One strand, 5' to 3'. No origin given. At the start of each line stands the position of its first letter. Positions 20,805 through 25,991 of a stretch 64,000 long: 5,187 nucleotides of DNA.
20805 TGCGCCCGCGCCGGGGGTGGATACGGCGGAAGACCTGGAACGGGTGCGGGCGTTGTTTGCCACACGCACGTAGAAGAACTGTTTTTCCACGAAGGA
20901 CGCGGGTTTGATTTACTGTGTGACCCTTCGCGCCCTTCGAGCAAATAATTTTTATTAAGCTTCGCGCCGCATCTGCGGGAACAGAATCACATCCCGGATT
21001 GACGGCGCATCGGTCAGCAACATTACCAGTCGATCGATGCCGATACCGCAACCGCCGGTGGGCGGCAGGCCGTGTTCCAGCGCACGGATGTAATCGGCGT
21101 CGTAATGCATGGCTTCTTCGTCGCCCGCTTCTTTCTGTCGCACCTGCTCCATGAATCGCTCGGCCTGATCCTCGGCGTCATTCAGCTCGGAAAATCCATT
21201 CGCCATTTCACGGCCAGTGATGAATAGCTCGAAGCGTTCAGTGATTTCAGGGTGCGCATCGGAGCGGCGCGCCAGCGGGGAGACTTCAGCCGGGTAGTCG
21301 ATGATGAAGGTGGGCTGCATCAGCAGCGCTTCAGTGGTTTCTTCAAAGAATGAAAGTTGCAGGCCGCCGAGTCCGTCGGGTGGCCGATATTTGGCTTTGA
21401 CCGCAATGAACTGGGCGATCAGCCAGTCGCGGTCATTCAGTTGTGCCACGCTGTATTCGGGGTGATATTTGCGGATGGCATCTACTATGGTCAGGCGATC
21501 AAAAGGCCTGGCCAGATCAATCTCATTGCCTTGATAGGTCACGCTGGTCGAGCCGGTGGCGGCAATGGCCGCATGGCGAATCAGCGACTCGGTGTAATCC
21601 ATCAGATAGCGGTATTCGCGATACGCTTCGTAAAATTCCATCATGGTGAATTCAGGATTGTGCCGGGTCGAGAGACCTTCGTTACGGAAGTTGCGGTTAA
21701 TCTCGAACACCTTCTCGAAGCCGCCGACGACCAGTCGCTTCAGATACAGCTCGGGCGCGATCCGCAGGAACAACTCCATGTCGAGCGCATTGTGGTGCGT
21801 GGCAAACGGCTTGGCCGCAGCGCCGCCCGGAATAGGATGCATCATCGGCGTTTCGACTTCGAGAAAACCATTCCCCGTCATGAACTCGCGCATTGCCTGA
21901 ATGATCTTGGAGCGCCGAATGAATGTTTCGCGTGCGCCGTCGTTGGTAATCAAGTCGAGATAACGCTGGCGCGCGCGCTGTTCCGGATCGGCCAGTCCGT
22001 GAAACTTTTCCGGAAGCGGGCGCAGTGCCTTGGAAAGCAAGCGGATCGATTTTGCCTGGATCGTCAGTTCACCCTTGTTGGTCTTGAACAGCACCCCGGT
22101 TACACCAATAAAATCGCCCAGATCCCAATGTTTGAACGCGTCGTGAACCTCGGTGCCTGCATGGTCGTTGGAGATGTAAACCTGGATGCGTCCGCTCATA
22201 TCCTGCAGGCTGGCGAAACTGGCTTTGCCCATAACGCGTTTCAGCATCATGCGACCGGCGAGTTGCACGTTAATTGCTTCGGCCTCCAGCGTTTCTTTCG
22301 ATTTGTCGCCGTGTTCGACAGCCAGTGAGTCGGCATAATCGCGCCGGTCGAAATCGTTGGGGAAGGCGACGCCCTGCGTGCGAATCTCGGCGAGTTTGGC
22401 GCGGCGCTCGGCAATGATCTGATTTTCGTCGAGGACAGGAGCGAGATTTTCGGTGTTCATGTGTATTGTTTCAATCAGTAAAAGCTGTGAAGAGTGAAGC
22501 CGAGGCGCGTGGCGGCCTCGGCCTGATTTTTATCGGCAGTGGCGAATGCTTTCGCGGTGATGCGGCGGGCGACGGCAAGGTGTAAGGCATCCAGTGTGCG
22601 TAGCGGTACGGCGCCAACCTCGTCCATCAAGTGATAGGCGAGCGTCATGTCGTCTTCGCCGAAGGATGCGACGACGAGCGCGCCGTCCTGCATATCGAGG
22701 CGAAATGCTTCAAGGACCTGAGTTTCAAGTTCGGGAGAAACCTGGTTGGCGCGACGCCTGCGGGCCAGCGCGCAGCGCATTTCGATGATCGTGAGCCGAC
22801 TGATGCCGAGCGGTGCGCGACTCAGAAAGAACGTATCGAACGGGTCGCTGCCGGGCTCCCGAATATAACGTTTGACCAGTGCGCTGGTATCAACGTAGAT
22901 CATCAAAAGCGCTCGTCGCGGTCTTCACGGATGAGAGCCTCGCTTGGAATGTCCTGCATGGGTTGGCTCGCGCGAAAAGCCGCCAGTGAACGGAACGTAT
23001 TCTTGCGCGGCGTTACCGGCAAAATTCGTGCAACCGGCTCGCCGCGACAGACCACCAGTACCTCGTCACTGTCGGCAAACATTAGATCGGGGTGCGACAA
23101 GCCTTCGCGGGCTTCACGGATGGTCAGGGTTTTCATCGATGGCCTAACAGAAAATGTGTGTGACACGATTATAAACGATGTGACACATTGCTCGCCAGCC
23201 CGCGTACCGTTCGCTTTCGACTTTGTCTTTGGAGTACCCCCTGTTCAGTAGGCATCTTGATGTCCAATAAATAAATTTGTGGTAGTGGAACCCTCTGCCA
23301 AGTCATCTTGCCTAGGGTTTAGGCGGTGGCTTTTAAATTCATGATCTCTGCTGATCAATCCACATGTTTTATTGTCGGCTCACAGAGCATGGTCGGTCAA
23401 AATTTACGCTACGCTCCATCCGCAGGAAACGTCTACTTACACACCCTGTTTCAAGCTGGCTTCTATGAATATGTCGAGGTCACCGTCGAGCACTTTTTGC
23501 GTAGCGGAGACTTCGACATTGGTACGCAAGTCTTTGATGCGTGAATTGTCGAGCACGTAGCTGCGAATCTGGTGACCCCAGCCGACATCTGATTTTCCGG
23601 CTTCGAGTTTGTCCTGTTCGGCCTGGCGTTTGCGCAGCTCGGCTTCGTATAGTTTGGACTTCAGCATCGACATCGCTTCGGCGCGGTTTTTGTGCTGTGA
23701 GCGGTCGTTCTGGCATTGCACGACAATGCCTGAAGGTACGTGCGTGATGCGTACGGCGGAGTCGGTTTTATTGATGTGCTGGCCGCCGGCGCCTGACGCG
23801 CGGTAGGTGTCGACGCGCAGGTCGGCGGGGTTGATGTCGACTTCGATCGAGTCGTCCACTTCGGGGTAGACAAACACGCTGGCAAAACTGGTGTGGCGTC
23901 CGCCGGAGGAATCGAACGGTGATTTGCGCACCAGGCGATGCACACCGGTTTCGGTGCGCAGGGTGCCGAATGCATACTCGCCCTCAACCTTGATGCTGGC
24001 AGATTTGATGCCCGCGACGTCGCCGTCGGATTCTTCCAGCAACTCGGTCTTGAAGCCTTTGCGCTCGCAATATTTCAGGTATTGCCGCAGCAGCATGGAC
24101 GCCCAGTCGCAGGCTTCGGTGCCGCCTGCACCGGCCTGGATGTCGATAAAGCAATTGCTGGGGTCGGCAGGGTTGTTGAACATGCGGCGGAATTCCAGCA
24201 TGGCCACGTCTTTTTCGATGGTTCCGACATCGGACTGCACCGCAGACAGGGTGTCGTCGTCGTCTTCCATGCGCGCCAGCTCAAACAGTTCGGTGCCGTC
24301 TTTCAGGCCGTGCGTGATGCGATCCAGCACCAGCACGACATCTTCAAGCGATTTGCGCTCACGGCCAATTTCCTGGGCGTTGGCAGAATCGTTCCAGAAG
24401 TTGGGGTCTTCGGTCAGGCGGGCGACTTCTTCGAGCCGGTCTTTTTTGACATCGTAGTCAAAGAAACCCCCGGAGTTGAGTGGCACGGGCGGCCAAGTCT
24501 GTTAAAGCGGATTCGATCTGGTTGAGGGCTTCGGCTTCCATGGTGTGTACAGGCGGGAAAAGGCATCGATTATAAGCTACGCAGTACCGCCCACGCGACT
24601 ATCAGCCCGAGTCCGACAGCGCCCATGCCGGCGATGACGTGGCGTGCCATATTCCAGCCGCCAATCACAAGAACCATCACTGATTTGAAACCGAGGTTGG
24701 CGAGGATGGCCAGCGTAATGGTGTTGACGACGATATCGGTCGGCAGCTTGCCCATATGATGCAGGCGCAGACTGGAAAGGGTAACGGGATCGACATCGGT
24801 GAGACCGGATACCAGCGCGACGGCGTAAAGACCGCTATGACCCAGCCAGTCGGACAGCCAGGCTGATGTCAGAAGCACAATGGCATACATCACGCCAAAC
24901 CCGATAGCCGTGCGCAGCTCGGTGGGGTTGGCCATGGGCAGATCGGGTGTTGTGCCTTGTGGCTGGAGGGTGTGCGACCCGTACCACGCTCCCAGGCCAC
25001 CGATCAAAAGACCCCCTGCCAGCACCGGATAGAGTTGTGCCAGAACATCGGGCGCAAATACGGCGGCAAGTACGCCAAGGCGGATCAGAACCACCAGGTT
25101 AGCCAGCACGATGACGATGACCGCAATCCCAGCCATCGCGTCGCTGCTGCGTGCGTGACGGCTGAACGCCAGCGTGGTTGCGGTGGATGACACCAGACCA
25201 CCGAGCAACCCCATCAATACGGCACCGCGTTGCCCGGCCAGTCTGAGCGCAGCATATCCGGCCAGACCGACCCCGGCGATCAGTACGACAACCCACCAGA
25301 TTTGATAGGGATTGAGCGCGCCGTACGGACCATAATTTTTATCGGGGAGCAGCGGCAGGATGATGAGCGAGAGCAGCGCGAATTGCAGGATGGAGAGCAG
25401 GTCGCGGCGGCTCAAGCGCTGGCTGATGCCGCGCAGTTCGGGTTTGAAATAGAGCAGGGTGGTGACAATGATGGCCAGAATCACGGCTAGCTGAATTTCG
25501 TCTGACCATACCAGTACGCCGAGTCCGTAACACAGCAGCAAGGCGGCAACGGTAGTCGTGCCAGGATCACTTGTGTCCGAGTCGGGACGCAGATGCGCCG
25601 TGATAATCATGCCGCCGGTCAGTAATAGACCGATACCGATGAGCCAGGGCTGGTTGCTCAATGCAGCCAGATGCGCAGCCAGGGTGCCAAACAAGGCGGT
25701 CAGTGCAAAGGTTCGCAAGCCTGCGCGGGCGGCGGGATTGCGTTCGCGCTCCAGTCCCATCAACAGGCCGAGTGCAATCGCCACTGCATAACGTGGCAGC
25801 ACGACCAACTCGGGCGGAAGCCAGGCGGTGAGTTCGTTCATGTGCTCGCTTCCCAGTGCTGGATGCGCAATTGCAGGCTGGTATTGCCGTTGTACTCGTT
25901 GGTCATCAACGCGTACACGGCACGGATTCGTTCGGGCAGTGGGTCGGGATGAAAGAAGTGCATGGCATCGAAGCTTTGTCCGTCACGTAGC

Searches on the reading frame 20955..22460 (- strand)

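Call 24: search_protein_families(library=pfam, proteins=[window:20955-22460:-], max_evalue=0.0001)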
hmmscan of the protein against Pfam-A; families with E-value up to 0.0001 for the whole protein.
window:20955-22460:- (501 aa): 2 families
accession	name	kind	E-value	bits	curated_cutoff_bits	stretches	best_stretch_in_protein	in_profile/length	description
PF00152.25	tRNA-synt_2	-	1.5e-92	310.4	25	1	159-497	2-307/308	tRNA synthetases class II (D, K and N)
PF01336.31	tRNA_anti-codon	-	3e-17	62.7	27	1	65-142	1-75/75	OB-fold nucleic acid binding domain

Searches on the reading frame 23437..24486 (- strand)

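Call 24: search_protein_families(library=pfam, proteins=[window:23437-24486:-], max_evalue=0.0001)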
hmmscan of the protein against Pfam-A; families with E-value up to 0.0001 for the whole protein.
window:23437-24486:- (349 aa): 2 families
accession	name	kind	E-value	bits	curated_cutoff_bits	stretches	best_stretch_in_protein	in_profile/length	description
PF03462.23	PCRF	-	3.3e-54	184.1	24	1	15-204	2-194/194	PCRF domain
PF00472.26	RF-1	-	2.2e-43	147.3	35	1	213-321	2-116/116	RF-1 domain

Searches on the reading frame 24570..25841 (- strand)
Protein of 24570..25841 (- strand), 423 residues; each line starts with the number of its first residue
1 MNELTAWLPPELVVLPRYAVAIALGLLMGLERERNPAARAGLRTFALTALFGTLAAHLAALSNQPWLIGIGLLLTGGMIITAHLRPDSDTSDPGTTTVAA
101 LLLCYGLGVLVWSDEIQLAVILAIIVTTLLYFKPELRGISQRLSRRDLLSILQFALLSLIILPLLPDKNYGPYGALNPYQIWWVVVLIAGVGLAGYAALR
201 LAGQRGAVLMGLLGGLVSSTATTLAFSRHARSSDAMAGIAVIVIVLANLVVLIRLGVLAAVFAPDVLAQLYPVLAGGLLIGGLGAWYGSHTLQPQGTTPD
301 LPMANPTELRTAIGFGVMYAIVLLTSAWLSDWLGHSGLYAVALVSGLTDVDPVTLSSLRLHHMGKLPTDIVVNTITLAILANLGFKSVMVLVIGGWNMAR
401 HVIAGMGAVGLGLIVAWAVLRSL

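Call 24: search_protein_families(library=pfam, proteins=[window:24570-25841:-], max_evalue=0.0001)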
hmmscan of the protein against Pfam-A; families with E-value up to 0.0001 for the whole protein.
window:24570-25841:- (423 aa): 2 families
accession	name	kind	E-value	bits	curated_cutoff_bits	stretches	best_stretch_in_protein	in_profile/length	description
PF13194.11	DUF4010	-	1.4e-59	201.7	30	1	186-394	1-210/210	Domain of unknown function (DUF4010)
PF02308.21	MgtC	-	7e-20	72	31.4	1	19-137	2-119/121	MgtC family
